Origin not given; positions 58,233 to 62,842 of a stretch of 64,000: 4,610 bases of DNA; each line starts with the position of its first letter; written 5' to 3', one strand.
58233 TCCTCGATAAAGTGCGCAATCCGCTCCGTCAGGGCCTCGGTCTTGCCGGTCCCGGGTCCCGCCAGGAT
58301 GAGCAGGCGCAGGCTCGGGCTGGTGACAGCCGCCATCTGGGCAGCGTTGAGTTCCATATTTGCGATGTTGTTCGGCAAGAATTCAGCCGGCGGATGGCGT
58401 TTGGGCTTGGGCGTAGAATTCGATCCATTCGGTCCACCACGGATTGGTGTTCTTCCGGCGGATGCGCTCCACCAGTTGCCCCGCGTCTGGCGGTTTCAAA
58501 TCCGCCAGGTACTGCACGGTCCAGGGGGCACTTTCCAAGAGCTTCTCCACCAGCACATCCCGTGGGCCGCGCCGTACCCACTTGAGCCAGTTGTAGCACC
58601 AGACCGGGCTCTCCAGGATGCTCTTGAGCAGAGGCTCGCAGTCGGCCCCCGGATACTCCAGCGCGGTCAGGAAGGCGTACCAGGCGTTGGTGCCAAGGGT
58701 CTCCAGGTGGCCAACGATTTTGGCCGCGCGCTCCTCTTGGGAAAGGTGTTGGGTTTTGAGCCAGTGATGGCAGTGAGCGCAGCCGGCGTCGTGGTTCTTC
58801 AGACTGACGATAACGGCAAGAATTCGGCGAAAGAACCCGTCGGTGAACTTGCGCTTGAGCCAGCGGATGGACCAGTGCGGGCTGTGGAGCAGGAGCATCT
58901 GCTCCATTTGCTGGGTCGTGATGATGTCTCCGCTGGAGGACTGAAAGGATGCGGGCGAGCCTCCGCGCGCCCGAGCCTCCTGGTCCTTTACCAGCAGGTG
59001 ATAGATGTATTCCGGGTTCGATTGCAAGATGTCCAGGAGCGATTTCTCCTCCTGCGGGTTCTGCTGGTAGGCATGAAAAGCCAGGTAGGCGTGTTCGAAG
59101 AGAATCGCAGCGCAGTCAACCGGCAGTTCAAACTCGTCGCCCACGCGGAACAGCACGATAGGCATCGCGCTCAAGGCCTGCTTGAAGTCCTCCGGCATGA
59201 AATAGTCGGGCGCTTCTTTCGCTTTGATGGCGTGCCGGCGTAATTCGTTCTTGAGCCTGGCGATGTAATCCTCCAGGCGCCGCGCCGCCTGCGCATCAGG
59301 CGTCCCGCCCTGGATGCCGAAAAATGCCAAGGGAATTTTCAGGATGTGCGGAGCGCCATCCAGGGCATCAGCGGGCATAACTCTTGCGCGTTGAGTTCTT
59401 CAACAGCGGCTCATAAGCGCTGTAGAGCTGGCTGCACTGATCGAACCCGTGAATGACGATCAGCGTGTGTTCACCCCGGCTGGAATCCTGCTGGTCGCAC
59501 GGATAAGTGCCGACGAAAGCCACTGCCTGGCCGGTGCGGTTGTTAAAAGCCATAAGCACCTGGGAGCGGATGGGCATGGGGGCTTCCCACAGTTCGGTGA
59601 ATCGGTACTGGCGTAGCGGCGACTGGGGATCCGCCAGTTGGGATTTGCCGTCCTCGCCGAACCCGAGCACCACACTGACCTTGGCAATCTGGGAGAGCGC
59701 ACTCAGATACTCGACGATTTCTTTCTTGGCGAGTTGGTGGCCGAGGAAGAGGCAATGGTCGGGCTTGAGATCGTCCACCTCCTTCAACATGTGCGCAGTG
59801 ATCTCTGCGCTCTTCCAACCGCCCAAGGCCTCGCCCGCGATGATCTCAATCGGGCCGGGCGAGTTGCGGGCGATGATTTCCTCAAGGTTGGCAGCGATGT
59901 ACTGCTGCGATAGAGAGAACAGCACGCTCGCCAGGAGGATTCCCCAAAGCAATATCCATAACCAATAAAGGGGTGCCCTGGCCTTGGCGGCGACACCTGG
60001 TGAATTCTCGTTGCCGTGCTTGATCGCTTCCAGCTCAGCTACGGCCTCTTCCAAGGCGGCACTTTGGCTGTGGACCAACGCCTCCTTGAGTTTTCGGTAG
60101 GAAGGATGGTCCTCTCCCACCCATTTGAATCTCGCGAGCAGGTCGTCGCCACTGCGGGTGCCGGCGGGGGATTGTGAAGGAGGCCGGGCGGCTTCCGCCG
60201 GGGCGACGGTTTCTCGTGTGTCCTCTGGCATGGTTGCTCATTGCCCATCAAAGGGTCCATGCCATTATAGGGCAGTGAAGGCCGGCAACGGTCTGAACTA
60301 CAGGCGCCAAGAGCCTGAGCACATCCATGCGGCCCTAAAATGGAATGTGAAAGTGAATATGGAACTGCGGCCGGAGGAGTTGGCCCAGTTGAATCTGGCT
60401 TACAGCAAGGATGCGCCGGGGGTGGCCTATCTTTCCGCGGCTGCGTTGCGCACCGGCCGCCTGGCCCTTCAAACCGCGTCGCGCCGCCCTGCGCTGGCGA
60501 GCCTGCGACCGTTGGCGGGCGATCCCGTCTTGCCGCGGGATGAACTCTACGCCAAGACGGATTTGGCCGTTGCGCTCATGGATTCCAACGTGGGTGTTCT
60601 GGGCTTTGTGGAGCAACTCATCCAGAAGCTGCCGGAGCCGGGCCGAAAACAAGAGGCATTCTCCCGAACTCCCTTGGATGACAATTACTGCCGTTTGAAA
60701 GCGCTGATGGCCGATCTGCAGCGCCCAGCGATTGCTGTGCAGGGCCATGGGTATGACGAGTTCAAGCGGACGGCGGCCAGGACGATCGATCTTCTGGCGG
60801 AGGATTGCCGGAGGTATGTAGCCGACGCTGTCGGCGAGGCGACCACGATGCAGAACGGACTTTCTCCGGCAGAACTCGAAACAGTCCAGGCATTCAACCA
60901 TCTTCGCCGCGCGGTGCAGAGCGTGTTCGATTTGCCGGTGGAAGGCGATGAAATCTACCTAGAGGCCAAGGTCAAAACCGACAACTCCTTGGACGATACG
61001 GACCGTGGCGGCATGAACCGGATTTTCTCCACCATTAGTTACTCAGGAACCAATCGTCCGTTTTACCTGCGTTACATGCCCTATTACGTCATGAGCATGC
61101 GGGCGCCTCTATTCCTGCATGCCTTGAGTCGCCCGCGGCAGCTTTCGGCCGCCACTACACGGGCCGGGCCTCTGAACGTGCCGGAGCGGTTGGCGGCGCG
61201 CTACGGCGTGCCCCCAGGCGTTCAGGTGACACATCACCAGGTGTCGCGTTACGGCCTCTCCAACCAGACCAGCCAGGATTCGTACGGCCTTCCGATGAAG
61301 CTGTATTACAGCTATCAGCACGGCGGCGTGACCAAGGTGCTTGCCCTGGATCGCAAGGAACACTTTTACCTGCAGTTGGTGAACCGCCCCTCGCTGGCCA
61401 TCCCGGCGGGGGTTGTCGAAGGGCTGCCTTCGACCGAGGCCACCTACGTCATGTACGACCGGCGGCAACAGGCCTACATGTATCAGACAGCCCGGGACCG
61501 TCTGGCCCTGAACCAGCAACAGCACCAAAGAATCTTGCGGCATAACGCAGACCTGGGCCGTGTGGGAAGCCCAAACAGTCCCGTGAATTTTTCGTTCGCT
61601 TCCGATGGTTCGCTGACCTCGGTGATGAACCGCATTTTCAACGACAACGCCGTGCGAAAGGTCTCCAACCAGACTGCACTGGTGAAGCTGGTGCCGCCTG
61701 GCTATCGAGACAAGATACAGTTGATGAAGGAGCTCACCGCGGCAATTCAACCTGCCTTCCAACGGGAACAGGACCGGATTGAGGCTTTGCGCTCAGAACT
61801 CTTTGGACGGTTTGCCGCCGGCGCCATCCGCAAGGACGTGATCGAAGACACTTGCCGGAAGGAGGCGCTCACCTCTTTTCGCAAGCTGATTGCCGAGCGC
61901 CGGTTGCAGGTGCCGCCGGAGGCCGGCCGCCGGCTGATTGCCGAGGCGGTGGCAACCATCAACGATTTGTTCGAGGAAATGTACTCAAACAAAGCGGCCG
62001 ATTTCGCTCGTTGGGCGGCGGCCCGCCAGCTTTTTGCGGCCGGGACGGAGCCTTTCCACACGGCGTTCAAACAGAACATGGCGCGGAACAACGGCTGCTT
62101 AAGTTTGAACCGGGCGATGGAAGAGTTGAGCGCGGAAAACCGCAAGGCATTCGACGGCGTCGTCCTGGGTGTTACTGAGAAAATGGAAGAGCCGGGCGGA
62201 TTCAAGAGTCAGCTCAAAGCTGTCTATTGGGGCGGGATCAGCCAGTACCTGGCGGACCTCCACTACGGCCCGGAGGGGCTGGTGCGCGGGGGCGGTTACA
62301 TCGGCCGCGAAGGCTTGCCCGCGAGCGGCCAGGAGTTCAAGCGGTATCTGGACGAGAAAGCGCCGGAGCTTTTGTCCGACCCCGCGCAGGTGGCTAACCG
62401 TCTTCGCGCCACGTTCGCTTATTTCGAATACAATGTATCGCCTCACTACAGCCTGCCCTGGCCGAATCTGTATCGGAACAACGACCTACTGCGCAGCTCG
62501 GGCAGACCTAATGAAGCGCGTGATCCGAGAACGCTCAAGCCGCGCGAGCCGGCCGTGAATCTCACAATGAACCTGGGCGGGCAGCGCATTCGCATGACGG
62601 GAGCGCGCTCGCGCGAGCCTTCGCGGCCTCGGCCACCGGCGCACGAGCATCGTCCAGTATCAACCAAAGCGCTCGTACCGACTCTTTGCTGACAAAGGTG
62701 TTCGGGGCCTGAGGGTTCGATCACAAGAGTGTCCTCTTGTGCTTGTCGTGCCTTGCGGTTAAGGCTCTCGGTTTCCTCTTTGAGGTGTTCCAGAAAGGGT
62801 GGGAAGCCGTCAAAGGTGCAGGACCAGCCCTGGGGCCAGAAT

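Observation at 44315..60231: Helicase-dense 16-kb coupled module with an orphan PilB/GspE-class ATPase: candidate undescribed nucleic-acid-handling system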

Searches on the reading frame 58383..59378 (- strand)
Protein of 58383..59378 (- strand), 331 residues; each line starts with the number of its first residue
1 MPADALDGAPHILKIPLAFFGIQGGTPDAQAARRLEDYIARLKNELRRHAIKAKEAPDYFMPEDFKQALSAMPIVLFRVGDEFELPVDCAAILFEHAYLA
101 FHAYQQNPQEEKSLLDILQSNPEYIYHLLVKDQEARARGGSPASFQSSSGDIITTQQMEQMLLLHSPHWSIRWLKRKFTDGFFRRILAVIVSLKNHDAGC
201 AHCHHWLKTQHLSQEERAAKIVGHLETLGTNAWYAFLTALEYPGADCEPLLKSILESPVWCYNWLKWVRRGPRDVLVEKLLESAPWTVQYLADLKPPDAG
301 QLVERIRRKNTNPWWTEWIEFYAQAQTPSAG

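Call 5: search_protein_families(library=pfam, proteins=[window:58383-59378:-], max_evalue=0.1)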
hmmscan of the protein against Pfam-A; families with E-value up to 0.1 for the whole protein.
window:58383-59378:- (331 aa): 0 families

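Call 8: search_protein_families(library=padloc, proteins=[window:58383-59378:-], max_evalue=0.01)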
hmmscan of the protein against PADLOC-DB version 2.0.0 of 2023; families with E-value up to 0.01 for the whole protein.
window:58383-59378:- (331 aa): 0 families

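Call 9: search_protein_families(library=phrogs, proteins=[window:58383-59378:-], max_evalue=0.01)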
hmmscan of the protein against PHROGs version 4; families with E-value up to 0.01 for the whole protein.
window:58383-59378:- (331 aa): 0 families

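Call 34: search_solved_structures(query=A3, max_evalue=10)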
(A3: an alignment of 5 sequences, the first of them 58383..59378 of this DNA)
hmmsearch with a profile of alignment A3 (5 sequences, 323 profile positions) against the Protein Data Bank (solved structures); distinct sequences matched with E-value up to 10: 1.
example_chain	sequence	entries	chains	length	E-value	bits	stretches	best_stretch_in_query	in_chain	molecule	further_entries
7nyw_I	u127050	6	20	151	0.29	13.4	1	131-196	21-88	Macrodomain Ter protein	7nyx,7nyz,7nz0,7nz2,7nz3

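Call 43: search_protein_families(library=ncbifam, proteins=[window:58383-59378:-], max_evalue=0.01)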
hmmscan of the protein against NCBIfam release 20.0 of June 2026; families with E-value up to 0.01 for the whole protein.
window:58383-59378:- (331 aa): 0 families
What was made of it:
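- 58383..59378 (-): g2: 331-aa helical orphan with Trp-rich repeats; overlaps g1 by 11 nt. No family or PDB match (calls 5, 34, 43).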

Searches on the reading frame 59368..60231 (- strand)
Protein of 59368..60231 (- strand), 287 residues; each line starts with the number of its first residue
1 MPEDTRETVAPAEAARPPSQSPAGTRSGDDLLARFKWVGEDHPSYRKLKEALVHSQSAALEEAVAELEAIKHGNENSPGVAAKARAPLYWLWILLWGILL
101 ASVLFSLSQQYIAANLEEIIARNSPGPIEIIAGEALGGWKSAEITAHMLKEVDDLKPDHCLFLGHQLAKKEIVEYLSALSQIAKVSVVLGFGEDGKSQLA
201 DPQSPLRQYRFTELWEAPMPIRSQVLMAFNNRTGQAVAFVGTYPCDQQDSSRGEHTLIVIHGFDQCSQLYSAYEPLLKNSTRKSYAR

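Call 5: search_protein_families(library=pfam, proteins=[window:59368-60231:-], max_evalue=0.1)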
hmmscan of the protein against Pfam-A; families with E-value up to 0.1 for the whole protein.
window:59368-60231:- (287 aa): 1 family
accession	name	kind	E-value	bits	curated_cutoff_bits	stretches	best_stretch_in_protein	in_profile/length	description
PF05933.18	Fun_ATP-synt_8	-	0.074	13.7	26.1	0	87-118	6-37/48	Fungal ATP synthase protein 8 (A6L)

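Call 8: search_protein_families(library=padloc, proteins=[window:59368-60231:-], max_evalue=0.01)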
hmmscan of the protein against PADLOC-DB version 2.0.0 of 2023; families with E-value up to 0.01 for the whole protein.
window:59368-60231:- (287 aa): 0 families

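Call 9: search_protein_families(library=phrogs, proteins=[window:59368-60231:-], max_evalue=0.01)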
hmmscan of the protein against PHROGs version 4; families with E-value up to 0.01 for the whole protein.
window:59368-60231:- (287 aa): 0 families

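Call 43: search_protein_families(library=ncbifam, proteins=[window:59368-60231:-], max_evalue=0.01)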
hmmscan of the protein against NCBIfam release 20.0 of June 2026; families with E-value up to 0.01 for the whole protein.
window:59368-60231:- (287 aa): 0 families

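Call 47: find_encoding_contigs(protein=window:59368-60231:-, flank=10000, max_places=1)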
Protein window:59368-60231:- (287 aa): 20 contigs read that carry it; 1 place shown.
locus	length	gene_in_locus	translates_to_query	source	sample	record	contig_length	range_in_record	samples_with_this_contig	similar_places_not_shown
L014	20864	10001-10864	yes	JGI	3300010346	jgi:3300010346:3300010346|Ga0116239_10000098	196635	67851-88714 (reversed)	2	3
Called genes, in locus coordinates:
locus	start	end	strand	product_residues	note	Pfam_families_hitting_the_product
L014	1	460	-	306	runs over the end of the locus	PF14236:DruA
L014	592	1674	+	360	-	PF13087:AAA_12, PF04480:DUF559 (weak), PF18741:MTES_1575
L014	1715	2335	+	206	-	-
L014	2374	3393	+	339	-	PF06067:DUF932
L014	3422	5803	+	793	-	PF00012:HSP70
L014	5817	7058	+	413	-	PF00580:UvrD-helicase, PF01443:Viral_helicase1 (faint), PF13245:AAA_19, PF13361:UvrD_C (weak), PF13538:UvrD_C_2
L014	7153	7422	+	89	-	-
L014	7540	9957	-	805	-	-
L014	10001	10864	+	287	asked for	-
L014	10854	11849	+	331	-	-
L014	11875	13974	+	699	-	PF00580:UvrD-helicase, PF13245:AAA_19, PF13604:AAA_30 (faint), PF13361:UvrD_C, PF13538:UvrD_C_2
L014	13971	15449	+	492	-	-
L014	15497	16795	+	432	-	-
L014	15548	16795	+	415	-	-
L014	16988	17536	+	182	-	-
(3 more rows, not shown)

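Call 102: search_solved_structures(query=A11, max_evalue=10)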
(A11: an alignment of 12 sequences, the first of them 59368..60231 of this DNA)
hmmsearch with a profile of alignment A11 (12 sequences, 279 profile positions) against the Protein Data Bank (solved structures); distinct sequences matched with E-value up to 10: 8.
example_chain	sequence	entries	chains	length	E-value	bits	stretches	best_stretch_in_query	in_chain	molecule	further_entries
9cte_A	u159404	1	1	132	0.0082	18.7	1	22-81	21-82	De novo protein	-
7jrq_A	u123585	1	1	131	0.03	16.9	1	23-77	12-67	MPP1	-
5tgw_A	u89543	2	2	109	0.072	15.6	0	34-75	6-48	PS1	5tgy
7jh6_A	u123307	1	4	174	0.28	13.7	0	29-73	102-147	Two-domain di-Zn(II) and porphyrin-binding protein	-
3dm9_B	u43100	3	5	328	0.44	13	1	145-185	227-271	Signal recognition particle receptor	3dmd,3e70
1wp9_A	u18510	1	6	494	0.47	12.9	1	13-57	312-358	ATP-dependent RNA helicase, putative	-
6zff_A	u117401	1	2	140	2.1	10.8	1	43-77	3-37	DNA double-strand break repair Rad50 ATPase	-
7unj_A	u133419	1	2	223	5.8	9.3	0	26-104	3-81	SP1-ZnPPaM designed chlorophyll dimer protein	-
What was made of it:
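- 59368..60231 (-): g1: bitopic membrane protein with a conserved cytoplasmic helix, one TM segment (residues 90-108) and a conserved C-terminal domain of about 180 aa, predicted to be periplasmic. No PDB or Pfam match (calls 5, 102).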

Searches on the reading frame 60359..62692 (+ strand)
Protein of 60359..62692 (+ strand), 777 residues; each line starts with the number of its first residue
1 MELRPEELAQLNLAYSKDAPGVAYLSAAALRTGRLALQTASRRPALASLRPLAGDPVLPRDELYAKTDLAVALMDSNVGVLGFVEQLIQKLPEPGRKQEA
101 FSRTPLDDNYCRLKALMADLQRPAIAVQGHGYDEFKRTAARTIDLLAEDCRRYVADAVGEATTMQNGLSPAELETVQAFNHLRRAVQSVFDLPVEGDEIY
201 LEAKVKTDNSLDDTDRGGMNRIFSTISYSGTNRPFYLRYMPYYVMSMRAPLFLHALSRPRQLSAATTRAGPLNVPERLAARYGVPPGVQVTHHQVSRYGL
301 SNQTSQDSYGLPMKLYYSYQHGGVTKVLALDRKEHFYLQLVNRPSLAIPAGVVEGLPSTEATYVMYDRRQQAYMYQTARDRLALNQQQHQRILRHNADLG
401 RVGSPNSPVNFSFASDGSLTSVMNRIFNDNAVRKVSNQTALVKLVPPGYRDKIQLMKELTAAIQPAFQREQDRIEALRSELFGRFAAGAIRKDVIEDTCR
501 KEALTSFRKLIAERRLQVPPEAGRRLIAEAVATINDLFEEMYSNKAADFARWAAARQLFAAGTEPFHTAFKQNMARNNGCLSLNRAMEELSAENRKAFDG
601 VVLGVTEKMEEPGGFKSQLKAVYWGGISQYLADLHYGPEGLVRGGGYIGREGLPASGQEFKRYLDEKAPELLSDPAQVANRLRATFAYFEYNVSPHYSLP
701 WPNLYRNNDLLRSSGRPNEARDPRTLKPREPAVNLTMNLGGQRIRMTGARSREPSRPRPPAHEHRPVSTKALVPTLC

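Call 33: search_solved_structures(query=A2, max_evalue=10)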
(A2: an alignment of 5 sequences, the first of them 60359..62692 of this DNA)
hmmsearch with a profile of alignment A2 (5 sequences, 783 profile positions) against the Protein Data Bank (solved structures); distinct sequences matched with E-value up to 10: 5.
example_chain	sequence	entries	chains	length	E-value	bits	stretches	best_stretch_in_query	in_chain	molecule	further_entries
6gio_D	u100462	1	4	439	0.32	12.3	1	75-137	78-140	Amino acid amide racemase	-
1vbl_A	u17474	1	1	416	1.6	10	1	575-646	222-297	pectate lyase 47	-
8gic_A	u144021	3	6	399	3.2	9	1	267-302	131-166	Non-ribosomal peptide synthetase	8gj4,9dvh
8gjp_A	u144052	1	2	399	3.2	9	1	267-302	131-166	Non-ribosomal peptide synthetase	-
8gkm_A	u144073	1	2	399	3.2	9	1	267-302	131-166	Non-ribosomal peptide synthetase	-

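Call 43: search_protein_families(library=ncbifam, proteins=[window:60359-62692:+], max_evalue=0.01)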
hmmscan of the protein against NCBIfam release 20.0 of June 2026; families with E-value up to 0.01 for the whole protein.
window:60359-62692:+ (777 aa): 0 families

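Call 83: search_protein_families(library=phrogs, proteins=[window:60359-62692:+], max_evalue=0.01)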
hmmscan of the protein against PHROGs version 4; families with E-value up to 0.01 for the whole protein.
window:60359-62692:+ (777 aa): 0 families

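Call 84: search_protein_families(library=padloc, proteins=[window:60359-62692:+], max_evalue=0.01)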
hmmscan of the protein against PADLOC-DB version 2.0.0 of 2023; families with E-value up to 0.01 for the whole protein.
window:60359-62692:+ (777 aa): 0 families
